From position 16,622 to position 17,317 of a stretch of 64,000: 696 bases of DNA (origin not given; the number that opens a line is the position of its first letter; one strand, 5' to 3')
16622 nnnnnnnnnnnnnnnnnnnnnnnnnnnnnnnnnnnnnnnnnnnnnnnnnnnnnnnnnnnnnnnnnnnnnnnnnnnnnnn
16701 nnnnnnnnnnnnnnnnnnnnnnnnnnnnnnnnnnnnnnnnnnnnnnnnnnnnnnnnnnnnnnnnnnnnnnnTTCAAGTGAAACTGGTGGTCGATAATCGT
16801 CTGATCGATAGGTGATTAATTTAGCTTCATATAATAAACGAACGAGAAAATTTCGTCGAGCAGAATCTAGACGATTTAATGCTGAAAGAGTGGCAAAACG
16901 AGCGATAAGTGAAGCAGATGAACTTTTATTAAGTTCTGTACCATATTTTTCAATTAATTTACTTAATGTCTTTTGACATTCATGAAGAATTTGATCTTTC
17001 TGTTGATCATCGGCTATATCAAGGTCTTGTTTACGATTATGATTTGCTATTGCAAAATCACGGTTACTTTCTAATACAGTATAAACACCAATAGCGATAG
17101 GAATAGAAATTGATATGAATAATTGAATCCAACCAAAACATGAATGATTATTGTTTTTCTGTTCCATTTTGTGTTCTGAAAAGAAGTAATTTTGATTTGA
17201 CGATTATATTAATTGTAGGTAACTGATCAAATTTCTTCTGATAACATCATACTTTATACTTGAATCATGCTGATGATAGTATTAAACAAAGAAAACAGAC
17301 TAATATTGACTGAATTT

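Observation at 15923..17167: Intronless membrane-anchored pentapeptide-repeat protein, a candidate bacterial-origin gene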

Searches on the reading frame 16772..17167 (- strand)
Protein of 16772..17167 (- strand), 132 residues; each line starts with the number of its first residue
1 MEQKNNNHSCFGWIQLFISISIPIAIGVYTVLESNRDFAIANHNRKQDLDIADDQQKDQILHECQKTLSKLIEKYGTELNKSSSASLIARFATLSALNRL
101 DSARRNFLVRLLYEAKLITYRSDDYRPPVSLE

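Call 26: find_homologous_proteins(query=A2, max_evalue=0.001)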
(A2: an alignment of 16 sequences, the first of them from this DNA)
Query A2 (16 sequences) (132 aa, profile of the alignment): 1091 proteins with E <= 0.001 among 4548 candidates; the best 120 are listed.
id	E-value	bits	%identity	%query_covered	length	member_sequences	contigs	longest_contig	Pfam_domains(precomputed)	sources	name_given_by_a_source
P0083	5.6e-60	219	74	99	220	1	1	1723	PF00805.29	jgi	-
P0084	9.5e-57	208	63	99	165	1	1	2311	-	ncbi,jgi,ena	jgi:hypothetical protein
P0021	9.3e-56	205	71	98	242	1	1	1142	-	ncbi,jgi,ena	jgi:uncharacterized protein YjbI with pentapeptide repeats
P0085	3.8e-55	203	76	100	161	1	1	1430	-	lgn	-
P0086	1.8e-52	195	63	94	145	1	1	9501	-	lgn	-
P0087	2.3e-52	194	66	92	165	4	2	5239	-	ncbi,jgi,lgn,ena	jgi:hypothetical protein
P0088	4.5e-47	177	85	82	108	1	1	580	-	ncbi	ncbi:unnamed protein product, partial [Rotaria sp. Silwood1]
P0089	6.5e-35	138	72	67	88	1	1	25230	-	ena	-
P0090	1.0e-29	121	56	100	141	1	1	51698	-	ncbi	ncbi:unnamed protein product, partial [Rotaria magnacalcarata]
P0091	6.8e-28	115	30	93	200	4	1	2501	PF00805.29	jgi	jgi:hypothetical protein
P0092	2.3e-27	113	26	93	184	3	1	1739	-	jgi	jgi:hypothetical protein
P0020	3.3e-27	113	50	100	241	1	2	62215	-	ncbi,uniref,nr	ncbi:unnamed protein product [Rotaria socialis]|uniref:Uncharacterized protein n=1 Tax=Rotaria socia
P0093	3.4e-27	113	29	86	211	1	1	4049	PF00805.29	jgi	jgi:hypothetical protein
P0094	6.0e-27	112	26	86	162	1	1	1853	-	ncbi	-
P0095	7.7e-27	112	26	86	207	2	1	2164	PF00805.29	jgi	jgi:Pentapeptide repeats (8 copies)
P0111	2.0e-25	107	30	87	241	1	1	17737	PF13576.13,PF13599.14,PF00805.29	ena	-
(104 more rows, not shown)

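Call 56: search_protein_families(library=ncbifam, proteins=[P0111], max_evalue=0.01)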
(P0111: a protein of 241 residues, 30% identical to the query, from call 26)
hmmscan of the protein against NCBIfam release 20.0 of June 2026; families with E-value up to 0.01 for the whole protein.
P0111 (241 aa): 17 families
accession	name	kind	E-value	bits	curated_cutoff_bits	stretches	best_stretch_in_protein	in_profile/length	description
NF052603.1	penta_Alr5209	equivalog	7.9e-19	67.8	125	2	152-230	14-91/113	Alr5209 family pentapeptide repeat protein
NF047416.1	penta_HetL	equivalog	1.1e-16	61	260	1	133-234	40-140/218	heterocyst differentiation pentapeptide repeat protein HetL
NF011743.0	PRK15196.1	equivalog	8.1e-14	51.3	354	1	131-219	152-240/350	type III secretion system effector PipB2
NF011744.0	PRK15197.1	equivalog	8.5e-12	44.8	274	1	132-227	160-255/291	SPI-2 type III secretion system effector PipB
NF033086.2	penta_rpt_Qnr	equivalog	3.6e-07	30.1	240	1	123-208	12-98/211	Qnr family pentapeptide repeat protein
NF000071.4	penta_rpt_QnrA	exception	3.9e-07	30.1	450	1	122-220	63-161/218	QnrA family quinolone resistance pentapeptide repeat protein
NF000056.3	penta_rpt_QnrS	exception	6.8e-07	29.2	460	1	131-226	57-157/218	QnrS family quinolone resistance pentapeptide repeat protein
NF012152.0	penta_rpt_QnrC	exception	8.6e-07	29.1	500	1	134-208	29-104/221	QnrC family quinolone resistance pentapeptide repeat protein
NF000421.1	penta_rpt_QnrVC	exception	1.5e-05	25.1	460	1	136-206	52-127/218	QnrVC family quinolone resistance pentapeptide repeat protein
NF038182.1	penta_rpt_SmQnr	exception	1.6e-05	24.8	460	1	138-222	127-201/215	SmQnr family pentapeptide repeat protein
NF000349.1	mfpA_AE000516.2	equivalog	2e-05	24.5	360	1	144-213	80-149/183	pentapeptide repeat protein MfpA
NF033900.0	T4SS_IcmE_DotG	equivalog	2.2e-05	22.7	750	1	135-226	573-664/1008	type IVB secretion system protein DotG/IcmE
NF000420.1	penta_rpt_QnrB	exception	0.00012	22.1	460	1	151-225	109-183/214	QnrB family quinolone resistance pentapeptide repeat protein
NF012151.0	penta_rpt_QnrAS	exception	0.00044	20.4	490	1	139-208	55-129/218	QnrAS family quinolone resistance pentapeptide repeat protein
NF033375.2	penta_rpt_QnrE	exception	0.0009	19.3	480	1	151-224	109-182/214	QnrE family quinolone resistance pentapeptide repeat protein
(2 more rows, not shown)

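Call 57: search_protein_families(library=padloc, proteins=[P0111], max_evalue=0.01)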
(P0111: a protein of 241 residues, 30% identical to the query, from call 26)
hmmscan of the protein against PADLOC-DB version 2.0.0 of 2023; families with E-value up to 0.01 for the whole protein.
P0111 (241 aa): 0 families

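Call 65: search_protein_representatives(alignment_id=A7)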
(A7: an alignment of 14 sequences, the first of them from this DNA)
Query: 14 sequences, 133 profile positions. Proteins with E-value up to 0.001 (for the whole library): 2248; up to 1e-10: 198; up to 1e-30: 23. The best 150 are listed.
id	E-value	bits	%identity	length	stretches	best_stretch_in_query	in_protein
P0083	4.2e-66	236.9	-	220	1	1-133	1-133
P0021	7.2e-61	220.0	-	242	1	1-132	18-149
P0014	9.7e-60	216.4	-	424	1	3-133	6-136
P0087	1.5e-58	212.5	-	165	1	1-133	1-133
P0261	1.5e-55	202.8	-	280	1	1-133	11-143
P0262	3.0e-53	195.4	-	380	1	6-133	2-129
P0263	1.1e-52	193.5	-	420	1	3-132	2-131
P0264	6.2e-49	181.4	-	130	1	3-130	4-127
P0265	8.1e-49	181.0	-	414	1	3-132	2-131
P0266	4.8e-48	178.5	-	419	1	1-132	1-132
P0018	1.6e-46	173.5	-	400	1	22-132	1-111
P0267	1.9e-40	153.9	-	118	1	4-108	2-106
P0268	1.9e-36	141.0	-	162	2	37-122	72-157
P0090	1.1e-33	132.0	-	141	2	54-133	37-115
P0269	2.0e-33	131.2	-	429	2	37-125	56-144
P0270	3.1e-33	130.6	-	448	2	37-124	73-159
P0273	4.6e-33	130.0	-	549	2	37-129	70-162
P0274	2.3e-31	124.5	-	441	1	4-132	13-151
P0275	3.1e-31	124.1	-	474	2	39-123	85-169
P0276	6.5e-31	123.1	-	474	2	33-127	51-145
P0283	1.8e-28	115.2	-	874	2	35-127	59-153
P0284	2.8e-28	114.5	-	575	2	36-127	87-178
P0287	7.6e-26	106.7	-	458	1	5-130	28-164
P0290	5.0e-24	100.8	-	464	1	6-122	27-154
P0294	4.4e-23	97.7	-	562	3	32-125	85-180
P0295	6.4e-23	97.2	-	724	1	3-126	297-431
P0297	3.4e-22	94.9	-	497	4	36-119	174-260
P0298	4.3e-22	94.5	-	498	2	43-131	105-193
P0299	8.9e-22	93.5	-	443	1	2-118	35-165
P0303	5.4e-21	90.9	-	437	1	6-122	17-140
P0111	4.2e-12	62.2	-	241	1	8-122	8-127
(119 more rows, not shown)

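Call 67: list_cluster_members(proteins=[P0269, P0270, P0273, P0274, P0275, P0283, P0287, P0290, P0295, P0263])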
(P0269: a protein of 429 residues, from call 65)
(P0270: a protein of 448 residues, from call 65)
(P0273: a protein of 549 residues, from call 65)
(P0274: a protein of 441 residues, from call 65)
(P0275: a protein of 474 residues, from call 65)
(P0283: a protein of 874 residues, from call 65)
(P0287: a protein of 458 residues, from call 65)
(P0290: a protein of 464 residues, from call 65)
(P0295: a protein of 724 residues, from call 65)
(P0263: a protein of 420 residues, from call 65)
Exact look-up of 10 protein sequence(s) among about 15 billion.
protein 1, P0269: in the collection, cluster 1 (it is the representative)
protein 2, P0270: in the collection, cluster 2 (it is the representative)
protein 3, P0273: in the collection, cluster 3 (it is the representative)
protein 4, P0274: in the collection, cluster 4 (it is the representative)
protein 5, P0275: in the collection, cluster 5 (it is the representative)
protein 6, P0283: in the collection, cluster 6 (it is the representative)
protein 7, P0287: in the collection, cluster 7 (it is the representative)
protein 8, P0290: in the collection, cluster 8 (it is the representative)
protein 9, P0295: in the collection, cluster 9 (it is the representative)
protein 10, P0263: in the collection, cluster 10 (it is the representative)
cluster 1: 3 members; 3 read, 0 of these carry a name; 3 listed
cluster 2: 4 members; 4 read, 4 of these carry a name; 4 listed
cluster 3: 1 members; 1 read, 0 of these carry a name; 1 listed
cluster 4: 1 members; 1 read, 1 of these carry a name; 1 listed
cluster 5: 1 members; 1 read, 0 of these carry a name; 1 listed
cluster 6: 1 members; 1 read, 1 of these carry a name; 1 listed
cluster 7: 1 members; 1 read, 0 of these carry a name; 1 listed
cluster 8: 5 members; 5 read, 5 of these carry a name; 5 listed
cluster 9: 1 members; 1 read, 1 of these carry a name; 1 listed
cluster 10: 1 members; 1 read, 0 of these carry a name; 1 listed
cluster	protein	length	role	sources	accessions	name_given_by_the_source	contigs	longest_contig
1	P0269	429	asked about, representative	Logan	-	-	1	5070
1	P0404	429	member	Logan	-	-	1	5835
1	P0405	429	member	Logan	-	-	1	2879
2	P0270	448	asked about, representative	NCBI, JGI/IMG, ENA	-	uncharacterized protein YjbI with pentapeptide repeats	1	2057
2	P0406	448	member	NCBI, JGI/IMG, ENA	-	uncharacterized protein YjbI with pentapeptide repeats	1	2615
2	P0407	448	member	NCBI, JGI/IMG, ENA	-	uncharacterized protein YjbI with pentapeptide repeats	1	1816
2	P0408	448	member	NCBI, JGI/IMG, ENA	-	uncharacterized protein YjbI with pentapeptide repeats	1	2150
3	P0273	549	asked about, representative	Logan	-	-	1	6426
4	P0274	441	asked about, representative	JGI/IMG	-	uncharacterized protein YjbI with pentapeptide repeats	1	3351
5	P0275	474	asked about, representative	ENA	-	-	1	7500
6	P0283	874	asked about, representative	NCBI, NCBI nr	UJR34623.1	hypothetical protein I4U23_027400 [Adineta vaga]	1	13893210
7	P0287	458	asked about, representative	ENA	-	-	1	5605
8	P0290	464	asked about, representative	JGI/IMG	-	uncharacterized protein YjbI with pentapeptide repeats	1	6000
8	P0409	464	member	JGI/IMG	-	uncharacterized protein YjbI with pentapeptide repeats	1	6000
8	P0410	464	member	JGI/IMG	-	uncharacterized protein YjbI with pentapeptide repeats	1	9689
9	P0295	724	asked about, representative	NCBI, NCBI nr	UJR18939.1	hypothetical protein I4U23_022069 [Adineta vaga]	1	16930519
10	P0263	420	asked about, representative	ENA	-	-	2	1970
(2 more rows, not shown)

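Call 73: search_protein_families(library=pfam, alignment_id=A8, max_evalue=0.0001)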
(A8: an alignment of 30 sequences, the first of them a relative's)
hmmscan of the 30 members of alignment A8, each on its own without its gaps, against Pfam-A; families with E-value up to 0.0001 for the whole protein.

A. member 1, P0269 (429 aa): 4 families
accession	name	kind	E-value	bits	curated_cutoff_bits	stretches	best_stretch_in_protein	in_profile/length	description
PF00805.28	Pentapeptide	-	1.7e-22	79.1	20.2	0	226-257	8-39/40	Pentapeptide repeats (8 copies)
PF13599.13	Pentapeptide_4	-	8.4e-16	58.3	38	2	294-360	10-76/78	Pentapeptide repeat region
PF13576.12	Pentapeptide_3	-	6.6e-13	49.1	27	0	328-371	2-48/48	Pentapeptide repeats (9 copies)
PF23894.2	LD_SV2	-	1.6e-05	25.6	29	0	338-416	4-81/92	SV2A/B/C luminal domain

B. families by the number of members that match (of 30 scanned): 5 families
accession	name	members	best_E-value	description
PF00805.28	Pentapeptide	28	5.6e-33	Pentapeptide repeats (8 copies)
PF13599.13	Pentapeptide_4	28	6.1e-25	Pentapeptide repeat region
PF13576.12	Pentapeptide_3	26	4.9e-18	Pentapeptide repeats (9 copies)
PF23894.2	LD_SV2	13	2.3e-09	SV2A/B/C luminal domain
PF01477.28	PLAT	2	2.2e-53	PLAT/LH2 domain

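Call 76: list_cluster_members(proteins=[P0265, P0266, P0262, P0276, P0299, P0297, P0284, P0298, P0294, P0303])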
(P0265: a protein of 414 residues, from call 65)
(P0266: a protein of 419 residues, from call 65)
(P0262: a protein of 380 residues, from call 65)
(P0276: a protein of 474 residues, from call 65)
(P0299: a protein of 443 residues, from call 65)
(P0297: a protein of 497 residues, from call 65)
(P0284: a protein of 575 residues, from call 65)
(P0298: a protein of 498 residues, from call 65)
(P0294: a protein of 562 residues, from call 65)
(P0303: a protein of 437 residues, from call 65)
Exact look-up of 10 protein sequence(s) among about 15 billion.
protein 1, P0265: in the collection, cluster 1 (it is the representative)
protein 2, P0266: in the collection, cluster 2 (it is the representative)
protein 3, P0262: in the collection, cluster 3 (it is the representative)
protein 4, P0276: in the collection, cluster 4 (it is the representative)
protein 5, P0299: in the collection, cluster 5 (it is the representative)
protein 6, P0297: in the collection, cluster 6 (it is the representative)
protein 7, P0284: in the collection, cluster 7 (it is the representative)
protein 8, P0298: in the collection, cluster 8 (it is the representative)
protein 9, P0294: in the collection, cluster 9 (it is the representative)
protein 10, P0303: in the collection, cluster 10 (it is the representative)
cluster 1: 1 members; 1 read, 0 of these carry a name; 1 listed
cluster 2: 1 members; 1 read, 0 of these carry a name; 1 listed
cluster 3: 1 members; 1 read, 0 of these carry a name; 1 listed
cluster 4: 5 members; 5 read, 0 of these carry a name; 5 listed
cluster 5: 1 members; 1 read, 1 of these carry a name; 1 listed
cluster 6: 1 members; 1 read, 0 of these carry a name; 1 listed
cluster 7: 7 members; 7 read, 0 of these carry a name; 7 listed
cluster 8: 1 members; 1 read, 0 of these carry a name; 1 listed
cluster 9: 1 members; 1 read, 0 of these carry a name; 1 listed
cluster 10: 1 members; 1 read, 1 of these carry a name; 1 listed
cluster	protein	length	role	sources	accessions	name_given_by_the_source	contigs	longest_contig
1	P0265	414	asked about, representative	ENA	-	-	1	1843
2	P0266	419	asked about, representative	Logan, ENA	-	-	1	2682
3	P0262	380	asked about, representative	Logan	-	-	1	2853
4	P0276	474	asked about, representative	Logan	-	-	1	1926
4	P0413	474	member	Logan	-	-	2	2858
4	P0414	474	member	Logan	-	-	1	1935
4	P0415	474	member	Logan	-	-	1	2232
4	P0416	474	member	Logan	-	-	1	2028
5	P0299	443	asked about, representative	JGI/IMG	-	uncharacterized protein YjbI with pentapeptide repeats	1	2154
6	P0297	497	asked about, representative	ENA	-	-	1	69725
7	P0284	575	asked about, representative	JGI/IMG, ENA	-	-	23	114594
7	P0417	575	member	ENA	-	-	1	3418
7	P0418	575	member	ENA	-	-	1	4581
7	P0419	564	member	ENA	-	-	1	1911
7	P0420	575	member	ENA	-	-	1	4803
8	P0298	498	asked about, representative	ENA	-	-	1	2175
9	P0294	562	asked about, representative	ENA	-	-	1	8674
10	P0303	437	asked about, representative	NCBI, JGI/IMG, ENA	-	uncharacterized protein YjbI with pentapeptide repeats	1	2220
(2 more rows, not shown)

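Call 87: find_related_loci(query=A7, collection=viral_contigs, flank=5000)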
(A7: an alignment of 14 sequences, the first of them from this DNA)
Query A7 (132 aa) in viral_contigs; peptide patterns used: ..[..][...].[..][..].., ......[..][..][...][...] (x = any residue, [..] = any of these).
19 stretches matched a pattern, but none encodes a relative of the query by tblastn (E <= 1e-3).
